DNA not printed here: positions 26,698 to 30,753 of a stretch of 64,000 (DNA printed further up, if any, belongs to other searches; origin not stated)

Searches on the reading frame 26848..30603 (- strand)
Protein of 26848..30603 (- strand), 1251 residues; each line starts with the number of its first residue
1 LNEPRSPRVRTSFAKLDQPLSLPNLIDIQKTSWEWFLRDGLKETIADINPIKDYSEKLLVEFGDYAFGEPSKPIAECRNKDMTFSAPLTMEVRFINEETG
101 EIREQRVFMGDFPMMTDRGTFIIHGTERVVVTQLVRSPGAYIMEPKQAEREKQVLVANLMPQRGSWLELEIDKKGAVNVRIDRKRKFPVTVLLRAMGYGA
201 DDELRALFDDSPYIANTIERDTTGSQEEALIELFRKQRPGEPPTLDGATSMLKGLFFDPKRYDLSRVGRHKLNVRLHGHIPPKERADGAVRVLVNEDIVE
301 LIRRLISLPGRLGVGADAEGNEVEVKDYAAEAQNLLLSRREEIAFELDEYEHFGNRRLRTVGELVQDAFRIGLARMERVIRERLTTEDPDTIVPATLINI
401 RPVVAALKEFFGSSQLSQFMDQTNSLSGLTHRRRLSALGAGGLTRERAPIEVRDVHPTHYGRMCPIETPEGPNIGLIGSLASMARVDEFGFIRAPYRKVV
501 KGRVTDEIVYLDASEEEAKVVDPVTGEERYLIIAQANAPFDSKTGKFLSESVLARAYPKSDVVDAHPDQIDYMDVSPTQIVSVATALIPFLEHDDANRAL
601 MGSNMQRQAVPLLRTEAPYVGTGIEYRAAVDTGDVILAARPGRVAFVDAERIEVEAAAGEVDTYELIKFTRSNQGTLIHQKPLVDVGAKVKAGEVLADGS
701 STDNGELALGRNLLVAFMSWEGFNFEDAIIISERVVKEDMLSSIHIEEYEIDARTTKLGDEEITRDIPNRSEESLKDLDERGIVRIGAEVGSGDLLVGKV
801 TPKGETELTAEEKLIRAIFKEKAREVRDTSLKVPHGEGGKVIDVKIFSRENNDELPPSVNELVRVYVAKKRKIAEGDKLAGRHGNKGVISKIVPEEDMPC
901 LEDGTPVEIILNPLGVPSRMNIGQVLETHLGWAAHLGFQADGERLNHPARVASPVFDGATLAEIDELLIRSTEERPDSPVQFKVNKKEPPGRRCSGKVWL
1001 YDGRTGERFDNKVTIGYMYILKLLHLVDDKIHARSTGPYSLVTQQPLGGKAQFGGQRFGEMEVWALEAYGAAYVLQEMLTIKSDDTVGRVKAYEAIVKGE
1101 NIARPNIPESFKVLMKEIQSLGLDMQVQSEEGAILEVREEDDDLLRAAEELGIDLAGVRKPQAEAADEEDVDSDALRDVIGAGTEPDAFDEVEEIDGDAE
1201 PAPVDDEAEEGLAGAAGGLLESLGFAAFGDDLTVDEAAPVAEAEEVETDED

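Call 51: find_related_loci(query=window:26848-30603:-, collection=genome_contigs, flank=1000)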
Query window:26848-30603:- (1251 aa) in genome_contigs; peptide patterns used: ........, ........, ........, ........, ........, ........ (x = any residue, [..] = any of these).
600 stretches matched a pattern (row limit reached: there are more); 600 encode a relative of the query (tblastn E <= 1e-3); the best 80 are kept; 80 distinct loci.
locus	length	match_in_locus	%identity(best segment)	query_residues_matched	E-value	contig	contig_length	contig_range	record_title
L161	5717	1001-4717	67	8-1250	0e+0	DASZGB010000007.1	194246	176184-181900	MAG TPA_asm: Solirubrobacteraceae bacterium isolate SMAG_U6537 k141_1353340, whole genome shotgun sequence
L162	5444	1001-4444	70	5-1168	0e+0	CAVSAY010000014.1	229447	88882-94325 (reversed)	MAG: uncultured Solirubrobacterales bacterium isolate MFD05841.bin.2.125 genome assembly, contig: contig_34474, whole ge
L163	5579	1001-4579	67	1-1156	0e+0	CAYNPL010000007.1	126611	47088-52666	MAG TPA_asm: uncultured Gaiellales bacterium isolate binchicken_co274_173 genome assembly, contig: NODE_293_length_12661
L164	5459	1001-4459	69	9-1175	0e+0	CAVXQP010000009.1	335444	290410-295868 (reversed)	MAG: uncultured Solirubrobacterales bacterium isolate MFD00822.bin.2.133 genome assembly, contig: contig_39073, whole ge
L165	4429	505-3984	67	3-1171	0e+0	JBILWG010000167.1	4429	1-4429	MAG: Gaiellales bacterium isolate ME2018-09-14_3300042561_group8_bin152 Rohwer_bin385_scaffold_33238_c1, whole genome sh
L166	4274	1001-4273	69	8-1112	0e+0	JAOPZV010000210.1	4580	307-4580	MAG: Solirubrobacterales bacterium isolate RYN_264 scaffold_386161, whole genome shotgun sequence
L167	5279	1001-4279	60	7-1156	0e+0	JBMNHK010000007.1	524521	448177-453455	MAG: Pelotomaculum sp. isolate SBF912LR0HQ0124 contig_56769, whole genome shotgun sequence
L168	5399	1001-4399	61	8-1156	0e+0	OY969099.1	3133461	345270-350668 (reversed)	MAG: uncultured Actinomycetes bacterium isolate MFD01721.bin.1.13 genome assembly, chromosome: 1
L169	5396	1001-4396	61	8-1156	0e+0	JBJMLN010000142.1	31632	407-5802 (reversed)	MAG: Actinomycetota bacterium isolate H1_18_all_fractions_maxb_99_69_12 k255_7540371, whole genome shotgun sequence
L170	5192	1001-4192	60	8-1154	0e+0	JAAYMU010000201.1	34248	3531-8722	MAG: Peptococcaceae bacterium isolate AS20ysBPTH_5 112011_AS20, whole genome shotgun sequence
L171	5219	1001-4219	60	8-1155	0e+0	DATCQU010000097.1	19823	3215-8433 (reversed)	MAG TPA_asm: Desulfosporosinus sp. isolate SMAG_U7261 k141_132130, whole genome shotgun sequence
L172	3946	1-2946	66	104-1155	0e+0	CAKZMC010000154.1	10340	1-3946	MAG TPA_asm: uncultured actinobacterium isolate SRR5214706_bin.23_CONCOCT_v1.1_MAG genome assembly, contig: ERZ1744544.2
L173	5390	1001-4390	59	9-1156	0e+0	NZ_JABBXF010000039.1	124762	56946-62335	Streptomyces morookaense strain DSM 40503 contig39, whole genome shotgun sequence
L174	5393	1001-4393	59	7-1155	0e+0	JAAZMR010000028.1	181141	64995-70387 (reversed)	MAG: Bacillota bacterium isolate AS23ysBPME_95 8943_AS23, whole genome shotgun sequence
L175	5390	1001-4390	58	10-1156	0e+0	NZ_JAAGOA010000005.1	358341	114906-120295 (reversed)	Phytoactinopolyspora halotolerans strain CCTCC AB 2017055 Scaffold5, whole genome shotgun sequence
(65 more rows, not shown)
